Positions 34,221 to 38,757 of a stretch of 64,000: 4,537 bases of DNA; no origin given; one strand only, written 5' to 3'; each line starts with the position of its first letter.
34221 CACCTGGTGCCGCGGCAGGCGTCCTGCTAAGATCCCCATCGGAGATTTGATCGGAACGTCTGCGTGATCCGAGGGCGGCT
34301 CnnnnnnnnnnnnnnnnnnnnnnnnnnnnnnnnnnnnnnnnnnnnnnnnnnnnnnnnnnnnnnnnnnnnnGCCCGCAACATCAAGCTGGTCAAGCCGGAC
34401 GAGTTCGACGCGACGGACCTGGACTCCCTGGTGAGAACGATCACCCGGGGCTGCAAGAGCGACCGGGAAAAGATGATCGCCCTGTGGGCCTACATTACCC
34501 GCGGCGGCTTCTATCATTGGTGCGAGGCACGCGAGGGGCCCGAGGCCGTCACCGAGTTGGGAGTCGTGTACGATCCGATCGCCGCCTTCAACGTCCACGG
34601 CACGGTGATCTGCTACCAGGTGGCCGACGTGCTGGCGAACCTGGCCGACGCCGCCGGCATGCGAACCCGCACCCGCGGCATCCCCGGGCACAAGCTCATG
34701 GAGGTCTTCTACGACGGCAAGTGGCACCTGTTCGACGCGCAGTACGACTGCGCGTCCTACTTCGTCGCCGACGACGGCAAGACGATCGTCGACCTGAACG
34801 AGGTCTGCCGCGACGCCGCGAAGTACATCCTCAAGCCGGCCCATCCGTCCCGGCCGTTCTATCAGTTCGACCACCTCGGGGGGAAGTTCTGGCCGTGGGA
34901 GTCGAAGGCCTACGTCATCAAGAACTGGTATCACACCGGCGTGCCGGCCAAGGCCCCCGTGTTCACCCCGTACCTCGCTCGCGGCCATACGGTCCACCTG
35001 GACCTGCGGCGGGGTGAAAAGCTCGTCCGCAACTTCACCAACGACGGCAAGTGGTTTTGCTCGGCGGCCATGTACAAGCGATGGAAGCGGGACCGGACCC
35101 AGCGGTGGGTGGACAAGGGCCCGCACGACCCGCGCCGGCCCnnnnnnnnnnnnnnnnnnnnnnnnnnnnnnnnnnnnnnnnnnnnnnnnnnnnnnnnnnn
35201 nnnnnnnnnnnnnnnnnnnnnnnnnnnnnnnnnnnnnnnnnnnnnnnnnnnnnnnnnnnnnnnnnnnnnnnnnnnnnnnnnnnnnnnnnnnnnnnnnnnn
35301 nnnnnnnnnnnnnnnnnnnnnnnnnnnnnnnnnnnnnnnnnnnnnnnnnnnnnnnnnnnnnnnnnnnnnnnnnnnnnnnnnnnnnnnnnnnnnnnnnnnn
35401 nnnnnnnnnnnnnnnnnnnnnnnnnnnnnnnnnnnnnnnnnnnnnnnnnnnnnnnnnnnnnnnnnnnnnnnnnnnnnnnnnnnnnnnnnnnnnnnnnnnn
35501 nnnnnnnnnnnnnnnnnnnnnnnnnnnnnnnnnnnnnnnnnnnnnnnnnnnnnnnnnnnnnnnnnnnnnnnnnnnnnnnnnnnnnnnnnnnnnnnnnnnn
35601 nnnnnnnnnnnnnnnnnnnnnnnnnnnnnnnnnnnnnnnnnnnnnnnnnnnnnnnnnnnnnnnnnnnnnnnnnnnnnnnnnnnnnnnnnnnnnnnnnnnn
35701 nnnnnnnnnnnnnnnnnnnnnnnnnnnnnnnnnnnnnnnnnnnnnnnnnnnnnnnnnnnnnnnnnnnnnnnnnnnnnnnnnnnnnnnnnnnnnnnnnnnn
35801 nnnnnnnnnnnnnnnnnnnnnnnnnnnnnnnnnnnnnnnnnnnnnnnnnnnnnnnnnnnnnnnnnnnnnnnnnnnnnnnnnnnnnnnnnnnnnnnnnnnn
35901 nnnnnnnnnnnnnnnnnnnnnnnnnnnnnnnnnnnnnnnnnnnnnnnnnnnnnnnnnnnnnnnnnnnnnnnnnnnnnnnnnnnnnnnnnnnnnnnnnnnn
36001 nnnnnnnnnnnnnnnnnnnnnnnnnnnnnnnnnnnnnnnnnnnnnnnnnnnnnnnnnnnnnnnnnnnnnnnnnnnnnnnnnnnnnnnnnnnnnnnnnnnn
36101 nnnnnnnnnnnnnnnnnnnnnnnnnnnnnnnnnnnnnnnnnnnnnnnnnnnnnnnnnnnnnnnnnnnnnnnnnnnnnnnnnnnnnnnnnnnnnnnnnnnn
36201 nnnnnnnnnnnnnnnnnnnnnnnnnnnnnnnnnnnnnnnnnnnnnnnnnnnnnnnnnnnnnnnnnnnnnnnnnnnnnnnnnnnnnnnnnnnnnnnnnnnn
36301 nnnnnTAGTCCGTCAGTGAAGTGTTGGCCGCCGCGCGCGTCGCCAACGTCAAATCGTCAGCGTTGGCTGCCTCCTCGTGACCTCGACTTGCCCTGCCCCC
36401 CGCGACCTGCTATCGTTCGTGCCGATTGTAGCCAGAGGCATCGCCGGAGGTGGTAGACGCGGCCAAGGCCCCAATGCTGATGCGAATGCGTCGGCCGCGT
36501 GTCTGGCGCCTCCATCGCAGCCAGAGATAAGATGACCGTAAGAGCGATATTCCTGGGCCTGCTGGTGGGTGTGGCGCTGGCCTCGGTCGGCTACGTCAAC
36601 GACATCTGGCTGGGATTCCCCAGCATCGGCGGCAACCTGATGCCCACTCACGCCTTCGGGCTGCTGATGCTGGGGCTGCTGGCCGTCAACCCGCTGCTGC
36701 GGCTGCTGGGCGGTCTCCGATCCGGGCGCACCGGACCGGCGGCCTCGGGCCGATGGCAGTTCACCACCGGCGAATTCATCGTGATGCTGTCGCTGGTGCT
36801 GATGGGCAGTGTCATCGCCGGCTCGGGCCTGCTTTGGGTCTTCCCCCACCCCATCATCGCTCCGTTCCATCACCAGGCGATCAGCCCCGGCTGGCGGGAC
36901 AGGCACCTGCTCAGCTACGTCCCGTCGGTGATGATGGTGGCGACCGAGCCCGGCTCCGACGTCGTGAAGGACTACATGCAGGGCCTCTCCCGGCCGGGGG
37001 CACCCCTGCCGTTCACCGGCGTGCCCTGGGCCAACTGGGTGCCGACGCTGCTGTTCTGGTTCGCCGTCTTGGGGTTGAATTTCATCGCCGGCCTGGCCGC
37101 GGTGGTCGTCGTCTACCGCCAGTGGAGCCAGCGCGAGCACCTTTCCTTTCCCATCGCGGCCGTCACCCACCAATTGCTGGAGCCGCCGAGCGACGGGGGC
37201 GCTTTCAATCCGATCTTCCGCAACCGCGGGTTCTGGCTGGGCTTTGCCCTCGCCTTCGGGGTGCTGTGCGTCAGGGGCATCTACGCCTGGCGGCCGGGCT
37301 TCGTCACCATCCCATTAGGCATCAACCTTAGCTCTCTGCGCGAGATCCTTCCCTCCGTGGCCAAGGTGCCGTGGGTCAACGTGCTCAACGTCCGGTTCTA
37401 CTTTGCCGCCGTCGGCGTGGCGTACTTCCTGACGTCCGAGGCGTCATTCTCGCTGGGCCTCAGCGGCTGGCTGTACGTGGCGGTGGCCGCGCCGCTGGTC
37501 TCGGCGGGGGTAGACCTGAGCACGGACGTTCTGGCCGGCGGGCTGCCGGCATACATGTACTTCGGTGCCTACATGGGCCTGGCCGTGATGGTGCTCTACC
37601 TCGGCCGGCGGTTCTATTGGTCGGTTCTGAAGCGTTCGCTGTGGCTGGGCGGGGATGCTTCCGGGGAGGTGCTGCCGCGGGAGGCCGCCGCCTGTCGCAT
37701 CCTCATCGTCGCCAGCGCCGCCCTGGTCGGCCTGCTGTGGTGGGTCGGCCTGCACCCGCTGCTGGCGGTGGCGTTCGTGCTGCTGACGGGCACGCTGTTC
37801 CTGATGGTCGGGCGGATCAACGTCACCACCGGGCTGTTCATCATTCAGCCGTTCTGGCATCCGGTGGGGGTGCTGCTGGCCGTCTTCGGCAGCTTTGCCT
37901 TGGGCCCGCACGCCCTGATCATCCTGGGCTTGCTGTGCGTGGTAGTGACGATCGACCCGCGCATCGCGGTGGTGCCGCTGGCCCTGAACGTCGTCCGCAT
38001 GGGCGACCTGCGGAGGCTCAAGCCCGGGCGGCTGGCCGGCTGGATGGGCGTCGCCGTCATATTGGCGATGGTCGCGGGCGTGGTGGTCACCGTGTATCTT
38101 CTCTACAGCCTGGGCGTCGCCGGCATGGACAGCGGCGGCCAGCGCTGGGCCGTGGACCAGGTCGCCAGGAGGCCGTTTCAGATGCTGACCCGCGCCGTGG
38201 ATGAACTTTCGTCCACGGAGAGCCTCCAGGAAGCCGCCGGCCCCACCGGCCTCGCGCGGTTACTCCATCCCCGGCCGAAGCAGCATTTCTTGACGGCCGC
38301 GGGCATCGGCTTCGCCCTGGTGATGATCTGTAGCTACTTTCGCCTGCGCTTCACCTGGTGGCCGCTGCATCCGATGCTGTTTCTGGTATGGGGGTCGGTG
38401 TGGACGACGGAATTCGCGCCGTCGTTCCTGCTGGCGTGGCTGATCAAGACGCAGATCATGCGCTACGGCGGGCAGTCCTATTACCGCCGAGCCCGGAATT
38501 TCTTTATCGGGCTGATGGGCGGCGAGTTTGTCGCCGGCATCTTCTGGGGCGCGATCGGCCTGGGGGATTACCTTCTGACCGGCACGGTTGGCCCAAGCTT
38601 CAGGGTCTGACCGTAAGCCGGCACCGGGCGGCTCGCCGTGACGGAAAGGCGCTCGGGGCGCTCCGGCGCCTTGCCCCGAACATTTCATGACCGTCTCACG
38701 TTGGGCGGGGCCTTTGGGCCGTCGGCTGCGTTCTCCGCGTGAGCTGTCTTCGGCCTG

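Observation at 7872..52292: Three full-length paralogs of an unnamed ~643-668 aa transglutaminase-core + Asp-box protein within 45 kb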

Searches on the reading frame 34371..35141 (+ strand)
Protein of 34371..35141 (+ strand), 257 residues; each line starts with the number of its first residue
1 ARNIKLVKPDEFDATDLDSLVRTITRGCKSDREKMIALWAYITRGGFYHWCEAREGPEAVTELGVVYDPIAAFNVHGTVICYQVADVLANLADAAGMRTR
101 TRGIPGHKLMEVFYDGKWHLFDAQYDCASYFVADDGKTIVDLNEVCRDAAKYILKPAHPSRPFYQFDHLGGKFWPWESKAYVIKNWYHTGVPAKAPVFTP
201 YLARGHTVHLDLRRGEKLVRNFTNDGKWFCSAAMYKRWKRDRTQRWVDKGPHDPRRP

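Call 41: predict_structure(alignment_id=A3)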
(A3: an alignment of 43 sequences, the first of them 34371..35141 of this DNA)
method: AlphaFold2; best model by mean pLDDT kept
length: 257 residues; sequences in the alignment: 43
mean_pLDDT: 88.6   pTM: 0.88
mean pLDDT of the five models: 88.6, 86.8, 85.1, 84.7, 84.4
residues with pLDDT >= 90: 162; 70-90: 68; 50-70: 24; < 50: 3
segments of 3 or more residues with pLDDT < 50: none
pLDDT, mean of each block of 10 residues (from residue 1): 61 90 97 98 76 88 92 83 95 98 96 98 94 97 98 97 94 93 96 96 86 72 57 89 82 76
secondary structure, 60 per line:
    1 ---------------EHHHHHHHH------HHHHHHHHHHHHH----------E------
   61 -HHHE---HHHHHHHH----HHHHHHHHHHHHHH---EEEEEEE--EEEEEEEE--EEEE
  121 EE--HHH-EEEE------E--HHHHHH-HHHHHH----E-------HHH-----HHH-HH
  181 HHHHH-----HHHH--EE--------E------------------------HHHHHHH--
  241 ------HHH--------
elements in order: H17-24 H31-43 H69-76 H81-94 E98-104 E107-114 E117-122 E129-132 H142-147 H149-154 H179-185 H191-194 H232-238

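Call 43: fold_search(model_id=the predicted structure, library=pdb)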
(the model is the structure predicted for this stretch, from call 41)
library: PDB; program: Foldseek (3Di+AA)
matches with E <= 10: 165; with E <= 0.001: 0
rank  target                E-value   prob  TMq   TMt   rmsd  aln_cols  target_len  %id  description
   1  9crn                  7.0e-03  1.00  0.31  0.22   5.2       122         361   16  Crystal structure of Streptococcus pyogenes TglA (released 2024-08-14)
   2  4xz7_B                7.0e-03  1.00  0.31  0.22   7.6       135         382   21  Crystal structure of a TGase (released 2015-06-24)
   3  3isr_A                7.9e-03  1.00  0.33  0.30   3.9       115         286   16  The Crystal Structure of a Putative Cysteine Protease from Cytophaga hutchinsonii to 1.9A (released 2009-09-08)
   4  3esw_A                1.3e-02  0.97  0.31  0.24   9.2       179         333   12  Complex of yeast PNGase with GlcNAc2-IAc. (released 2008-11-11)
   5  3isr_C                1.8e-02  1.00  0.33  0.30   3.9       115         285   16  The Crystal Structure of a Putative Cysteine Protease from Cytophaga hutchinsonii to 1.9A (released 2009-09-08)
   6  9c92_B                1.9e-02  0.99  0.31  0.18   4.7       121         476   10  Crystal structure of menin in complex with inhibitor compound 15 (released 2025-01-15)
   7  2f4o_A                2.4e-02  0.93  0.27  0.24  10.6       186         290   14  The Mouse PNGase-HR23 Complex Reveals a Complete Remodulation of the Protein-Protein Interface Compared to its Yeast O (released 2006-03-07)
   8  3kd4_A                2.6e-02  1.00  0.32  0.17   4.0       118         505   17  CRYSTAL STRUCTURE OF A PUTATIVE PROTEASE (BDI_1141) FROM PARABACTEROIDES DISTASONIS ATCC 8503 AT 2.00 A RESOLUTION (released 2009-11-24)
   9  2pfr_A                2.6e-02  0.99  0.30  0.27   4.6       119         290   18  Human N-acetyltransferase 2 (released 2007-05-15)
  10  2f4m_A                2.6e-02  0.98  0.27  0.24   9.4       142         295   14  The Mouse PNGase-HR23 Complex Reveals a Complete Remodulation of the Protein-Protein Interface Compared to its Yeast O (released 2006-03-07)
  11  9c93_B                3.0e-02  0.99  0.32  0.19   4.0       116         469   11  Crystal structure of menin in complex with inhibitor compound 26 (released 2025-01-15)
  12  2pqt                  3.1e-02  0.54  0.20  0.18   9.7       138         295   15  Human N-acetyltransferase 1 (released 2007-05-15)
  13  4og4                  3.7e-02  0.98  0.30  0.18   4.2       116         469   10  Human menin with bound inhibitor MIV-3S (released 2014-03-05)
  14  9c94_B                3.7e-02  0.98  0.31  0.18   4.9       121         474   12  Crystal structure of menin in complex with inhibitor compound 20 (released 2025-01-15)
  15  9c4t_A                3.9e-02  0.97  0.29  0.17   4.8       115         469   12  menin mutant M327I in complex with MLL peptide (released 2025-05-14)
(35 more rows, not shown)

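Call 49: search_solved_structures(query=A4, max_evalue=10, show_alignments=4)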
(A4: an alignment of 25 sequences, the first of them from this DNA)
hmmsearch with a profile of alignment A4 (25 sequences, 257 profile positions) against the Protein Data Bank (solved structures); distinct sequences matched with E-value up to 10: 1.
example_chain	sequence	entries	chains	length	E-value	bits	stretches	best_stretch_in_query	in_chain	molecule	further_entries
4xz7_A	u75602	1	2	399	9.7e-05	25.1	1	4-124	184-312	Putative uncharacterized protein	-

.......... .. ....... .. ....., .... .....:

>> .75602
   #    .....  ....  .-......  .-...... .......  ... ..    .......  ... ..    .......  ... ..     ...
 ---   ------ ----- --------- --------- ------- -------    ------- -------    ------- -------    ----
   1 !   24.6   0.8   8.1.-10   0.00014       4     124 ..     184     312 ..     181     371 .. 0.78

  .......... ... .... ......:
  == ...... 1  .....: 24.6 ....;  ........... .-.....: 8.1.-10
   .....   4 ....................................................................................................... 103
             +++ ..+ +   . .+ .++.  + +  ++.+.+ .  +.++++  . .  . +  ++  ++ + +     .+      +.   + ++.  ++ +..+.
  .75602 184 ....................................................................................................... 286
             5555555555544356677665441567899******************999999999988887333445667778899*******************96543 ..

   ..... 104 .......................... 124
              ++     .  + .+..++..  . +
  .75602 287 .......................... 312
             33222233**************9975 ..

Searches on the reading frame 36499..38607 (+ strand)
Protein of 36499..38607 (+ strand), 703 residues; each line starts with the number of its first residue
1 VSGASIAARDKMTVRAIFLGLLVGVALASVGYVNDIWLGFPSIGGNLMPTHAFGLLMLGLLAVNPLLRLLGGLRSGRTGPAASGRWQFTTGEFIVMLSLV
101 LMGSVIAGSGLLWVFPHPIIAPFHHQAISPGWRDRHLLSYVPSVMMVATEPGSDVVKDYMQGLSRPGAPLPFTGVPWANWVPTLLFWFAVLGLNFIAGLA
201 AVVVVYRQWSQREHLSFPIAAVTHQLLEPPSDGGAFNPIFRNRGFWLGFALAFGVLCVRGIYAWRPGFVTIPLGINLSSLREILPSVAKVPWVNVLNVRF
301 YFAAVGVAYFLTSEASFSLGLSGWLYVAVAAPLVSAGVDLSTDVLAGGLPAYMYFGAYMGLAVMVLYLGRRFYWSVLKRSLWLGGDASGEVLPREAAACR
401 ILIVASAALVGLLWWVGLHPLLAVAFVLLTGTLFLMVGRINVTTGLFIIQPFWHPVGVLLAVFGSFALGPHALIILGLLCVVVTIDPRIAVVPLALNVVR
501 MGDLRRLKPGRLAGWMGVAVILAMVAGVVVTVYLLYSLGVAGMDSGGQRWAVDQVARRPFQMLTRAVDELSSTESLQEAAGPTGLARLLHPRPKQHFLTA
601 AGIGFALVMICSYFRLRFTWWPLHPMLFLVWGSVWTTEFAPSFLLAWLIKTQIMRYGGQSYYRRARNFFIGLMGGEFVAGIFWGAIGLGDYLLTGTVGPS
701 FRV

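Call 17: search_protein_families(library=pfam, proteins=[window:36499-38607:+], max_evalue=0.001)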
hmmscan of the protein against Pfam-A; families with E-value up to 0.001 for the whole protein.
window:36499-38607:+ (703 aa): 2 families
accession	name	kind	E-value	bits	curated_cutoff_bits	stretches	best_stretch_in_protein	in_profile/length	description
PF20581.3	DUF6785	-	1.1e-71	242.3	25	1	13-539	1-498/498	Family of unknown function (DUF6785)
PF20580.3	DUF6784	-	3.8e-22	78.8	26.4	1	600-688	3-91/101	Domain of unknown function (DUF6784)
